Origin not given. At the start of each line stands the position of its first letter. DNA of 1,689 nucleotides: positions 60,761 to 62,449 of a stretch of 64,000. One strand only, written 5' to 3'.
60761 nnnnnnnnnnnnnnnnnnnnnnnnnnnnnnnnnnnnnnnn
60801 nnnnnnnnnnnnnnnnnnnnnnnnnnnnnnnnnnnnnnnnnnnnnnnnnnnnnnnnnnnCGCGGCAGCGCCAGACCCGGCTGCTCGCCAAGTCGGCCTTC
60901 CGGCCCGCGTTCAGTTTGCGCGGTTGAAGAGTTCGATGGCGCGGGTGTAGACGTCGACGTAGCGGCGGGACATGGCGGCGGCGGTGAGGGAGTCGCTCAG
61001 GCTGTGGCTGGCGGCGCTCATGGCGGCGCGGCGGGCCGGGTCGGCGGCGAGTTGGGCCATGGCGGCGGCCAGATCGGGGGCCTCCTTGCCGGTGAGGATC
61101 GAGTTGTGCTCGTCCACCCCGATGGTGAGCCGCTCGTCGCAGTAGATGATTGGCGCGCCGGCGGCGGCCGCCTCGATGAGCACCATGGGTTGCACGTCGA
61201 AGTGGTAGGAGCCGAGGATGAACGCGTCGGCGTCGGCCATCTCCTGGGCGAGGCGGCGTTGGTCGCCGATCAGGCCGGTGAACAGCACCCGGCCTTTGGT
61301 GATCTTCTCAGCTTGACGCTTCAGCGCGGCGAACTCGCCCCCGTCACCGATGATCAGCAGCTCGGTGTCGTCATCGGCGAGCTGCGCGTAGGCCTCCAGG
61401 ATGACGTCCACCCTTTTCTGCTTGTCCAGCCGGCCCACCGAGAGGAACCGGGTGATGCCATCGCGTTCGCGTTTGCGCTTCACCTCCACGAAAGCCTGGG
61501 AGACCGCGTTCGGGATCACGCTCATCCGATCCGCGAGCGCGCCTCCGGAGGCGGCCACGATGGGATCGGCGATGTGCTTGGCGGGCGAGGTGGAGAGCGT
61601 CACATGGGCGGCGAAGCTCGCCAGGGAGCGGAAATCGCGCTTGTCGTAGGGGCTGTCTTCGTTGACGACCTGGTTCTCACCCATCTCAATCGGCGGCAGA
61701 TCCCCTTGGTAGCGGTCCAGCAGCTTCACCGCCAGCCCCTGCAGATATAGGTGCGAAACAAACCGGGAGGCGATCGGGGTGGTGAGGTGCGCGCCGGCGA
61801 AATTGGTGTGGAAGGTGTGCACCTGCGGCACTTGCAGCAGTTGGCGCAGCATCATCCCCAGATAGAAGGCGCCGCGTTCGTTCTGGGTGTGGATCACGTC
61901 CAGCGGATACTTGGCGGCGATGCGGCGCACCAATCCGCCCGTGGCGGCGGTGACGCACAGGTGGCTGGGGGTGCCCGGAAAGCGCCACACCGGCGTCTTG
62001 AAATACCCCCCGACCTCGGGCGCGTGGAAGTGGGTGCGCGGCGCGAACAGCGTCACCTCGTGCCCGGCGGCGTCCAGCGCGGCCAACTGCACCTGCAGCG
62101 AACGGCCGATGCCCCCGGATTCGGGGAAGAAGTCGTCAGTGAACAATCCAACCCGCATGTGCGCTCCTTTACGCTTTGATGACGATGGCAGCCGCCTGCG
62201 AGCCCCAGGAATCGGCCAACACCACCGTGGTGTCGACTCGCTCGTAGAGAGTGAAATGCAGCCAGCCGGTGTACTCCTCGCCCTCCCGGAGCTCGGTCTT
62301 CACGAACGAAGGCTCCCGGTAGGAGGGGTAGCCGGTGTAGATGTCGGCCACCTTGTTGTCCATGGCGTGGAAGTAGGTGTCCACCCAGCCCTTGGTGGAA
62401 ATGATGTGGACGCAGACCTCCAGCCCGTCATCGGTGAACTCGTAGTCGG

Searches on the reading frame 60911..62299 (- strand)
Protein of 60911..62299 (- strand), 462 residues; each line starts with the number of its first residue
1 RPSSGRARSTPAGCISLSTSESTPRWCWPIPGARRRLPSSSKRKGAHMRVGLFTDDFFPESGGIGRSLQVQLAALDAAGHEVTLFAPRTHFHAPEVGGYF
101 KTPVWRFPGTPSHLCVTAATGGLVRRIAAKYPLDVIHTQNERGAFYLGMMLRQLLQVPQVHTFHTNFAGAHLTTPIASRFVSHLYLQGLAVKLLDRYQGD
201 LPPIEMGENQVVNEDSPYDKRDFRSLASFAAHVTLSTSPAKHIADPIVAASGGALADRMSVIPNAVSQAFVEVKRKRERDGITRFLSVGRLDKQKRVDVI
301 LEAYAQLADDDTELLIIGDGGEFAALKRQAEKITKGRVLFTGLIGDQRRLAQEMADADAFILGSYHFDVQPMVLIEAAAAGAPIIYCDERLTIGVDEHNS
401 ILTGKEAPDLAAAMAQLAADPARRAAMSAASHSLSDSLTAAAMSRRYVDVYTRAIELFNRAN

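Call 67: search_protein_families(library=pfam, proteins=[window:60911-62299:-], max_evalue=0.00001)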
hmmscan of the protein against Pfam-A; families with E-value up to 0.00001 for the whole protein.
window:60911-62299:- (462 aa): 4 families
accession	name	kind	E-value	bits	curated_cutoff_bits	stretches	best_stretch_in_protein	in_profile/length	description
PF00534.26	Glycos_transf_1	-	3e-21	76.1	26.4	1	278-430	11-168/172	Glycosyl transferases group 1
PF13692.12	Glyco_trans_1_4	-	7e-20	72.2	27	1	284-420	3-142/142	Glycosyl transferases group 1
PF13439.12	Glyco_transf_4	-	3.7e-16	60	28.5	1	62-266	2-166/170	Glycosyltransferase Family 4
PF13579.12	Glyco_trans_4_4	-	1.4e-10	42.2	29.7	1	62-183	1-115/158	Glycosyl transferase 4-like domain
